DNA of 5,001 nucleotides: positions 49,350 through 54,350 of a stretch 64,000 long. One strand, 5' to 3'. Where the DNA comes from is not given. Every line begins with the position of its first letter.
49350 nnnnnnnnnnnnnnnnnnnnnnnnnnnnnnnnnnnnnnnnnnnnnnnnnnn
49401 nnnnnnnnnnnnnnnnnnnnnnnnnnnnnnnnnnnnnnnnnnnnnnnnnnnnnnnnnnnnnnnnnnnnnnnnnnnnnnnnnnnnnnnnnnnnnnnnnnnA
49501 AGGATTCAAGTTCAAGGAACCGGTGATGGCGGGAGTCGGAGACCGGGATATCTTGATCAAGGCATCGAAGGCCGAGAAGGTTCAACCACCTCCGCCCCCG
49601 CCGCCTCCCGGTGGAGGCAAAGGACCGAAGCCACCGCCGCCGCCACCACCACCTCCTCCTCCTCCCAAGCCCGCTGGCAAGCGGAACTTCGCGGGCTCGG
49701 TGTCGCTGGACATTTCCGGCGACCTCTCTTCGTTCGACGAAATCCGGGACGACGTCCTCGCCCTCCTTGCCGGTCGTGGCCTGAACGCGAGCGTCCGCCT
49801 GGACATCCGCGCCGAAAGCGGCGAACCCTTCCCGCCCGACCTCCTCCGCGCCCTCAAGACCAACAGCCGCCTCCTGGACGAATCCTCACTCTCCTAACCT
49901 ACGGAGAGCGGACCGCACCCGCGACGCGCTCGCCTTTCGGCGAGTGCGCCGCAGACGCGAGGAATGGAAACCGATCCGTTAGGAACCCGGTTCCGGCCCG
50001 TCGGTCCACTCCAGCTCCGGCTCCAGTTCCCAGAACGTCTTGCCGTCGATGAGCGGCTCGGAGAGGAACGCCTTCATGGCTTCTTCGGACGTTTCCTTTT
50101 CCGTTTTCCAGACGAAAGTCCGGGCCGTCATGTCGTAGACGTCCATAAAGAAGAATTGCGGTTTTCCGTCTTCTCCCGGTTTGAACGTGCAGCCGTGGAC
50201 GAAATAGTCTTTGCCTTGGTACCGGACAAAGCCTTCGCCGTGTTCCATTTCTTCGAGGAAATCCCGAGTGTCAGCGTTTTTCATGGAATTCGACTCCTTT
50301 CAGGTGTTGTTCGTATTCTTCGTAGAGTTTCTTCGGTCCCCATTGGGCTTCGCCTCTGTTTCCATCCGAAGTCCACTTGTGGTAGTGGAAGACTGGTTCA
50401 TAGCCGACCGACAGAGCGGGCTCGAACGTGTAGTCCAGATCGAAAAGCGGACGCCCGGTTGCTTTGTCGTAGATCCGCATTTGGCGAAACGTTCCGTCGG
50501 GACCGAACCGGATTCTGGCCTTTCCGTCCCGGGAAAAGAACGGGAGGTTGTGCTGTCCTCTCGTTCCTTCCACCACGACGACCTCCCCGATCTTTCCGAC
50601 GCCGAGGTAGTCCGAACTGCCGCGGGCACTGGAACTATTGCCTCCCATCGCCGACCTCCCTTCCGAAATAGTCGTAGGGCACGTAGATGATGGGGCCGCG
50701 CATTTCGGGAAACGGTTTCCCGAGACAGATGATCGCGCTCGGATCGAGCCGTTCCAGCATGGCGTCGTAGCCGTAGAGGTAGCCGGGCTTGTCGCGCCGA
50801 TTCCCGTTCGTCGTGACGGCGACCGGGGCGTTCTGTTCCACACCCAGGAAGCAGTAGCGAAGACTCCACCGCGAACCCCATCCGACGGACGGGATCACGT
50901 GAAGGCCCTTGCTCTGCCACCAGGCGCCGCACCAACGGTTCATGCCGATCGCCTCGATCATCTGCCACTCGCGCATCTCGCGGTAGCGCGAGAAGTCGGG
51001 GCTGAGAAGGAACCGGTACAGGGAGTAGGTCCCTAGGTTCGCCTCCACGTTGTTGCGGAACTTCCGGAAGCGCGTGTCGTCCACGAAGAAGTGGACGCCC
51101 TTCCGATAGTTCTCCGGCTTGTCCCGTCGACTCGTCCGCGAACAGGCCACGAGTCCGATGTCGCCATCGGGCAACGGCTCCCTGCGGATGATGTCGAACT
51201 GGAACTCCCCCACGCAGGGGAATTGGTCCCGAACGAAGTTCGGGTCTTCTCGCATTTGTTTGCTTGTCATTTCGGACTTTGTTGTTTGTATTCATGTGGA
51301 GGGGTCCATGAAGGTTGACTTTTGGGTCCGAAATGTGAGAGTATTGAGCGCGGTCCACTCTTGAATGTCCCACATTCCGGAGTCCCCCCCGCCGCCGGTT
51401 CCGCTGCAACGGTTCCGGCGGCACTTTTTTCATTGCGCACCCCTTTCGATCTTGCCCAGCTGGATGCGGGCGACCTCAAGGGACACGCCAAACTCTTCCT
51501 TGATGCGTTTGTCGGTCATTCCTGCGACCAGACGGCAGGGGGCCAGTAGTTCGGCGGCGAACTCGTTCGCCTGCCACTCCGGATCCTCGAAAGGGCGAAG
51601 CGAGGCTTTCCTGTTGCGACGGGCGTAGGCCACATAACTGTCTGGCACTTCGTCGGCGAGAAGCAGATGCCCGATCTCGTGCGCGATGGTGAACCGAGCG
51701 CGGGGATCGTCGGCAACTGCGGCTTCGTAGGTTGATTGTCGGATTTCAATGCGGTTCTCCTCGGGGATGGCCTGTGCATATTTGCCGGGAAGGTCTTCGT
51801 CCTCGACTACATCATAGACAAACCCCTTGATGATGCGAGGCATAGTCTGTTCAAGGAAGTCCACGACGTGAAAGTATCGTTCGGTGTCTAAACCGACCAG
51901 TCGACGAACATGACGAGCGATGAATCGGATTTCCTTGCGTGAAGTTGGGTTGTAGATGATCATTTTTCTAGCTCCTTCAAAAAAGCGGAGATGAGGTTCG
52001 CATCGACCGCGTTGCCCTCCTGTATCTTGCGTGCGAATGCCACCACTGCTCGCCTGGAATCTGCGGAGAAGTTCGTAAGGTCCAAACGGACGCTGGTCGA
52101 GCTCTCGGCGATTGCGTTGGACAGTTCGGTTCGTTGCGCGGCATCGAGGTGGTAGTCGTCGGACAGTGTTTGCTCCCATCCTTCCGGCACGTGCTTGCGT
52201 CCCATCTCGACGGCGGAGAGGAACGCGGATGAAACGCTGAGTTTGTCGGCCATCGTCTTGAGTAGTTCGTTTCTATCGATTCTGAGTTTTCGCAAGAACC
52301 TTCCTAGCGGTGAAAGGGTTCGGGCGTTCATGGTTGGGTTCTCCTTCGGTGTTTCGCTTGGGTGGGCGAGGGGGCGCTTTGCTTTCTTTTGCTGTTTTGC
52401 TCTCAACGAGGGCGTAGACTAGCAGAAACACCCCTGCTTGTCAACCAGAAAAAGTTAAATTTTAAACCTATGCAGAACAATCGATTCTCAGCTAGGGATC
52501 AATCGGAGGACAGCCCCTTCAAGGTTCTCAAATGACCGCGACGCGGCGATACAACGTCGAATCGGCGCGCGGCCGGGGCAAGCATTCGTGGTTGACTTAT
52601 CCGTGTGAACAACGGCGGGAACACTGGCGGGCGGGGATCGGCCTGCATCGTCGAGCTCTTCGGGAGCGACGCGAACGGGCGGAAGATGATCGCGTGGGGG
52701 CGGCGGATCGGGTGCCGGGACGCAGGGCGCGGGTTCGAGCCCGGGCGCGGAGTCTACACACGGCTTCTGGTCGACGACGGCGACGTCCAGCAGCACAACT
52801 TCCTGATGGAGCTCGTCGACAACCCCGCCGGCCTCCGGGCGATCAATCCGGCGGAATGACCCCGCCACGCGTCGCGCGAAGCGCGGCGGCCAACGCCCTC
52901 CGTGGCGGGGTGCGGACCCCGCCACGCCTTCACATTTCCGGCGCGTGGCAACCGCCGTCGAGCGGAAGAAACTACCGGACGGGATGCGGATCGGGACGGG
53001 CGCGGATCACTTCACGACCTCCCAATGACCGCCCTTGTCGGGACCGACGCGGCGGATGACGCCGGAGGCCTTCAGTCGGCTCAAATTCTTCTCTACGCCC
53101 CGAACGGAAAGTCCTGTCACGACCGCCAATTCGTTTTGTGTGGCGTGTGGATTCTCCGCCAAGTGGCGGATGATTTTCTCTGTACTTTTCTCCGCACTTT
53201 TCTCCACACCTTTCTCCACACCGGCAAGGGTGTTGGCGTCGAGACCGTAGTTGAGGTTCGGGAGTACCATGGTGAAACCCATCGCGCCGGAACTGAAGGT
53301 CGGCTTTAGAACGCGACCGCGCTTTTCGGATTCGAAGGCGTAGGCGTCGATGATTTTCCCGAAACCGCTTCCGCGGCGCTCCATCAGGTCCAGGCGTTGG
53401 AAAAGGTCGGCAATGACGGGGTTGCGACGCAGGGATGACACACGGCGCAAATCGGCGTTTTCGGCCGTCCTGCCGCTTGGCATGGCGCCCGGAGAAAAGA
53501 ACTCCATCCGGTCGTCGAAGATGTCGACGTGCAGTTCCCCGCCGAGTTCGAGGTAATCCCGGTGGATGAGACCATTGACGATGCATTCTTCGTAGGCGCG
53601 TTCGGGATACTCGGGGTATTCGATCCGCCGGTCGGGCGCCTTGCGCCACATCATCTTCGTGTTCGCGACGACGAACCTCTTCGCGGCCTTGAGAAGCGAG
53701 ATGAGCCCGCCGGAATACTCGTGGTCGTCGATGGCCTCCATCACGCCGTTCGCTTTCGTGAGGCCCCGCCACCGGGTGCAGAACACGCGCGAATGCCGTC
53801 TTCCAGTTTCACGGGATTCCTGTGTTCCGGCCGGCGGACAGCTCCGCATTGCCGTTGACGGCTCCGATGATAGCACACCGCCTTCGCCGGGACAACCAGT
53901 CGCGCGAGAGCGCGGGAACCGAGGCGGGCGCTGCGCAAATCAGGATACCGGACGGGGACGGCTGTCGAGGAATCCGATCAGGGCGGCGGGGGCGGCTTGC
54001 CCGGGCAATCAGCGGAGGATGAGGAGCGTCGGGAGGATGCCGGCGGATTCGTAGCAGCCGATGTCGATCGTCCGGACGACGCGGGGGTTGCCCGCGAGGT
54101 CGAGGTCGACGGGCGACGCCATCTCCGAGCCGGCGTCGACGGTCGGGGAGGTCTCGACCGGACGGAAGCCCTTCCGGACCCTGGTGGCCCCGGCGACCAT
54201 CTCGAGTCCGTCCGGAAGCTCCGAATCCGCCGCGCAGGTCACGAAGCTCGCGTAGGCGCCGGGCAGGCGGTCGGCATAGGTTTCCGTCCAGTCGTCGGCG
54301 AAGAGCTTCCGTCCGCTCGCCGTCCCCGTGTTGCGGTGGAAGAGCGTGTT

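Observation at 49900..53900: Lower-GC accessory module next to the defense operon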

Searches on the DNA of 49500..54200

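Call 96: search_rna_families(source=window, start=49500, end=54200, threshold=evalue, max_evalue=1)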
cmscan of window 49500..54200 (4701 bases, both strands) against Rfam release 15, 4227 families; matches with E-value up to 1: 0.
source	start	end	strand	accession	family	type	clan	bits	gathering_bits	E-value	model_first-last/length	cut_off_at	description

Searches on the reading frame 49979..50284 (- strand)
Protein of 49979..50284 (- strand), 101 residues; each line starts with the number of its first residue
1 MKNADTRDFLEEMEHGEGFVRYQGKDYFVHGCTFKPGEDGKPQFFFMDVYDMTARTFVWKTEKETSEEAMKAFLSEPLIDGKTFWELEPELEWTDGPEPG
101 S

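Call 3: search_protein_families(library=pfam, proteins=[window:49979-50284:-], max_evalue=0.01)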
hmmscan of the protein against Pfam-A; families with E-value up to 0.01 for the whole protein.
window:49979-50284:- (101 aa): 0 families

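Call 5: search_protein_families(library=phrogs, proteins=[window:49979-50284:-], max_evalue=0.01)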
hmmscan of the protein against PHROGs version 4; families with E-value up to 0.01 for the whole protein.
window:49979-50284:- (101 aa): 0 families

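Call 6: search_protein_families(library=padloc, proteins=[window:49979-50284:-], max_evalue=0.01)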
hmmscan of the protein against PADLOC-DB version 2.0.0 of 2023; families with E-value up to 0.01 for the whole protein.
window:49979-50284:- (101 aa): 0 families

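Call 7: search_protein_families(library=ncbifam, proteins=[window:49979-50284:-], max_evalue=0.01)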
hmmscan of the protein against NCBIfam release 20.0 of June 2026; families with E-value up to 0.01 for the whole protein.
window:49979-50284:- (101 aa): 0 families

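Call 15: search_protein_families(library=pfam, proteins=[window:49979-50284:-], max_evalue=10)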
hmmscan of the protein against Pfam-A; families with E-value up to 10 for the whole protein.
window:49979-50284:- (101 aa): 0 families

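Call 16: find_homologous_proteins(query=window:49979-50284:-, max_evalue=0.01)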
Query window:49979-50284:- (101 aa): 11 proteins with E <= 0.01 among 12 candidates.
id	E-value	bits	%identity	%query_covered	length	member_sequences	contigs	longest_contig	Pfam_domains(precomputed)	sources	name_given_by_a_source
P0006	5.5e-58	212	89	100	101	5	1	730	-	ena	-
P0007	4.3e-46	173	73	100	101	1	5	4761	-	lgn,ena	-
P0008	5.7e-43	163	76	93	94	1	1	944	-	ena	-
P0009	2.7e-35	139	66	97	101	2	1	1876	-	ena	-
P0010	1.8e-33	133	63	96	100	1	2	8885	-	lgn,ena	-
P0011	2.0e-33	133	61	99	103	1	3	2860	-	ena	-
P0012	2.9e-33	132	61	97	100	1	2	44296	-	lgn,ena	-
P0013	4.3e-31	125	57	100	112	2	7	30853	-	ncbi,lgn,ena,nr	ncbi:MAG: hypothetical protein J6Y27_02235 [Bacteroidales bacterium]|nr:hypothetical protein [Bacter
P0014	1.9e-21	94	48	97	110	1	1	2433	-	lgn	-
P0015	3.9e-17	80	47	93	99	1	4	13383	-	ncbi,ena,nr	ncbi:MAG: hypothetical protein IJS32_04780 [Kiritimatiellae bacterium]|nr:hypothetical protein [Kiri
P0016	6.8e-15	73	45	93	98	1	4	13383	-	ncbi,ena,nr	ncbi:MAG: hypothetical protein IJS32_04790 [Kiritimatiellae bacterium]|nr:hypothetical protein [Kiri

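Call 17: find_encoding_contigs(protein=P0012, flank=8000, max_places=3)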
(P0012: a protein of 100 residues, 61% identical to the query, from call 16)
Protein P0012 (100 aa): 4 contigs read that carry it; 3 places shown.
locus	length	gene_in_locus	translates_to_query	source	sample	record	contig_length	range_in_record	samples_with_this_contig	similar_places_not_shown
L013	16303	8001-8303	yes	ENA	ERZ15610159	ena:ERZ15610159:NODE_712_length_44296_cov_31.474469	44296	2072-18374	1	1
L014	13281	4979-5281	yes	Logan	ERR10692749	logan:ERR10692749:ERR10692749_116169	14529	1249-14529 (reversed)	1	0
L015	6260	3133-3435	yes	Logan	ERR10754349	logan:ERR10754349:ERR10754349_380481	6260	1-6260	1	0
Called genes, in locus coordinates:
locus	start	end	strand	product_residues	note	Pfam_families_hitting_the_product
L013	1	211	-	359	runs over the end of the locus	PF00109:ketoacyl-synt, PF02801:Ketoacyl-synt_C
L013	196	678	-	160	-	PF13279:4HBT_2, PF03061:4HBT (weak)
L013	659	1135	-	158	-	PF22818:ApeI-like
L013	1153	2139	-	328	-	PF01180:DHO_dh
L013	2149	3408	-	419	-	PF13393:tRNA-synt_His, PF00587:tRNA-synt_2b (weak)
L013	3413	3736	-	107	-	PF18291:HU-HIG (weak), PF00216:Bac_DNA_binding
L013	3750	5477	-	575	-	PF00587:tRNA-synt_2b, PF04073:tRNA_edit, PF03129:HGTP_anticodon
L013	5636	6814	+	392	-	PF01381:HTH_3 (faint), PF06114:Peptidase_M78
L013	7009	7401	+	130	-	PF14386:DUF4417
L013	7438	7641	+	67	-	-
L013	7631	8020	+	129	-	-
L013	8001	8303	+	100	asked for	-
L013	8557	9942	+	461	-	PF00206:Lyase_1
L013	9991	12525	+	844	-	PF00703:Glyco_hydro_2 (faint), PF02836:Glyco_hydro_2_C, PF16355:DUF4982, PF18565:Glyco_hydro2_C5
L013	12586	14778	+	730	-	-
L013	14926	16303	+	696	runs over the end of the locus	PF09992:NAGPA, PF00328:His_Phos_2 (faint)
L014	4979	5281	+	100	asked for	-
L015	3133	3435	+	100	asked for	-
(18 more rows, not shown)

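Call 18: find_encoding_contigs(protein=P0013, flank=8000, max_places=3)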
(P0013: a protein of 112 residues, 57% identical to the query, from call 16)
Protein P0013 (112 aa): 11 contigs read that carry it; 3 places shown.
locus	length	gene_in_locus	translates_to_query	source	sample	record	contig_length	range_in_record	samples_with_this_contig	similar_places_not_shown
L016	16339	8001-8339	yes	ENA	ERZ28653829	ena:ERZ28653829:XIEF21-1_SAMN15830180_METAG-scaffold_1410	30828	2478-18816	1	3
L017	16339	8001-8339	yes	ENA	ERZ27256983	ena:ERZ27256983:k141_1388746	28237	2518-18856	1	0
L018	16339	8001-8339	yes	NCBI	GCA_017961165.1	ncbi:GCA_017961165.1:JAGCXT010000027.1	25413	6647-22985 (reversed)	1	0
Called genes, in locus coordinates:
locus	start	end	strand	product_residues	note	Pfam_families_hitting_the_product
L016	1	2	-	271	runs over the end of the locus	PF00561:Abhydrolase_1, PF12697:Abhydrolase_6, PF12146:Hydrolase_4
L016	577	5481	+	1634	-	PF13156:Mrr_cat_2, PF00270:DEAD, PF04851:ResIII, PF00271:Helicase_C (weak), PF22240:ISP_coupler, PF18135:Type_ISP_C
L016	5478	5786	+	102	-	-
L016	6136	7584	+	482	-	PF01637:ATPase_2, PF13173:AAA_14 (weak)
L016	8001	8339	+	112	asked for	-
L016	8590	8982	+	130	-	-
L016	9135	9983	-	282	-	PF02569:Pantoate_ligase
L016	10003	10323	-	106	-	PF01371:Trp_repressor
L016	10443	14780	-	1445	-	PF04997:RNA_pol_Rpb1_1, PF00623:RNA_pol_Rpb1_2, PF04983:RNA_pol_Rpb1_3, PF05000:RNA_pol_Rpb1_4, PF04998:RNA_pol_Rpb1_5, PF01333:Apocytochr_F_C (faint), PF21668:RPOC_hybrid (faint)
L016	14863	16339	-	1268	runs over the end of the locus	PF04563:RNA_pol_Rpb2_1, PF04561:RNA_pol_Rpb2_2, PF04565:RNA_pol_Rpb2_3, PF10385:RNA_pol_Rpb2_45, PF00562:RNA_pol_Rpb2_6, PF04560:RNA_pol_Rpb2_7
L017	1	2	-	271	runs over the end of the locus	PF00561:Abhydrolase_1, PF12697:Abhydrolase_6, PF12146:Hydrolase_4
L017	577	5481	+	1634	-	PF13156:Mrr_cat_2, PF00270:DEAD, PF04851:ResIII, PF00271:Helicase_C (weak), PF22240:ISP_coupler, PF18135:Type_ISP_C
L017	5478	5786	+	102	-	-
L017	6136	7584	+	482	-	PF01637:ATPase_2, PF13173:AAA_14 (weak)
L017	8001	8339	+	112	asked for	-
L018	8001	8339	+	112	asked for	-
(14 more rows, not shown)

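Call 19: find_encoding_contigs(protein=P0015, flank=8000, max_places=3)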
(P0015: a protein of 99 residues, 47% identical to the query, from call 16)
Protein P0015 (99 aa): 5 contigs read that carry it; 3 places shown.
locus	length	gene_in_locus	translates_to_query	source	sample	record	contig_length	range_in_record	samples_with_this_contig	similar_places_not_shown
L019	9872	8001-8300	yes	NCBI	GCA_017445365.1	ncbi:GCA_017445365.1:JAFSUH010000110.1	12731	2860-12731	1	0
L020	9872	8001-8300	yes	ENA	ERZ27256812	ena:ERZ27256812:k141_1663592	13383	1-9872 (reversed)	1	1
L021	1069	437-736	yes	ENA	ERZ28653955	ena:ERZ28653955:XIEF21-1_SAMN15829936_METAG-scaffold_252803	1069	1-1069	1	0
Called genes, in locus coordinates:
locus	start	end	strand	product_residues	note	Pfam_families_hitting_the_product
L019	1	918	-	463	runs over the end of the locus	PF01225:Mur_ligase, PF08245:Mur_ligase_M, PF02875:Mur_ligase_C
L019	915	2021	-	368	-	PF03033:Glyco_transf_28, PF13439:Glyco_transf_4 (weak), PF13579:Glyco_trans_4_4, PF04101:Glyco_tran_28_C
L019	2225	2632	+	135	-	PF13279:4HBT_2, PF03061:4HBT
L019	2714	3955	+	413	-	PF13505:OMP_b-brl, PF18884:TSP3_bac, PF00691:OmpA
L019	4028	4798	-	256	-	PF00977:His_biosynth, PF02581:TMP-TENI (faint), PF01207:Dus (faint), PF03060:NMO (faint)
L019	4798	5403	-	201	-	PF00117:GATase, PF07685:GATase_3 (weak)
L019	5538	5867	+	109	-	PF13560:HTH_31, PF01381:HTH_3, PF13443:HTH_26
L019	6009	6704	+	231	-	PF06114:Peptidase_M78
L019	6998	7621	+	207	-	PF14386:DUF4417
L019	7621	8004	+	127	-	-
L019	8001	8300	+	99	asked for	-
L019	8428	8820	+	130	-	-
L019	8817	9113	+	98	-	-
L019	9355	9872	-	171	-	?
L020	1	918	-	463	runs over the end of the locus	PF01225:Mur_ligase, PF08245:Mur_ligase_M, PF02875:Mur_ligase_C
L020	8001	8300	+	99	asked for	-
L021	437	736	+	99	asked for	-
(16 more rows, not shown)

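Call 55: search_protein_families(library=pfam, proteins=[L013:5636-6814:+], max_evalue=0.001)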
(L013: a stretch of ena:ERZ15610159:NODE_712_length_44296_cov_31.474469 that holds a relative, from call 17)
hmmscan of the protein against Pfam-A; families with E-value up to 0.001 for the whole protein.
L013:5636-6814:+ (392 aa): 2 families
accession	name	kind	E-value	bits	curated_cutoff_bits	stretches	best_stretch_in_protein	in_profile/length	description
PF06114.19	Peptidase_M78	-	3e-09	37.2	22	1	219-309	2-86/123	IrrE N-terminal-like domain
PF01381.28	HTH_3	-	1.2e-05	25.7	23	1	21-74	2-55/55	Helix-turn-helix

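Call 59: search_protein_families(library=pfam, alignment_id=A6, max_evalue=0.1)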
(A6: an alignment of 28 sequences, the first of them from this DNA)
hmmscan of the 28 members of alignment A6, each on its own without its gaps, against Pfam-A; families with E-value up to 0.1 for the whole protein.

A. member 1, seq(101 aa): 0 families

B. families by the number of members that match (of 28 scanned): 6 families
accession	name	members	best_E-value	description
PF19456.4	MobI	1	0.0047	MobI protein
PF22885.1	DUF7020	1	0.0064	Domain of unknown function (DUF7020)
PF00331.26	Glyco_hydro_10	1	0.022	Glycosyl hydrolase family 10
PF04945.19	YHS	1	0.026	YHS domain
PF17722.6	IFTAP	1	0.045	Intraflagellar transport-associated protein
PF16483.10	Glyco_hydro_64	1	0.078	Beta-1,3-glucanase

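Call 60: search_solved_structures(query=A6, max_evalue=1, show_alignments=1)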
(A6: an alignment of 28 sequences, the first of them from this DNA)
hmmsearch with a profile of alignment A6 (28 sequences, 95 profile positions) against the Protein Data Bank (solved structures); distinct sequences matched with E-value up to 1: 0.
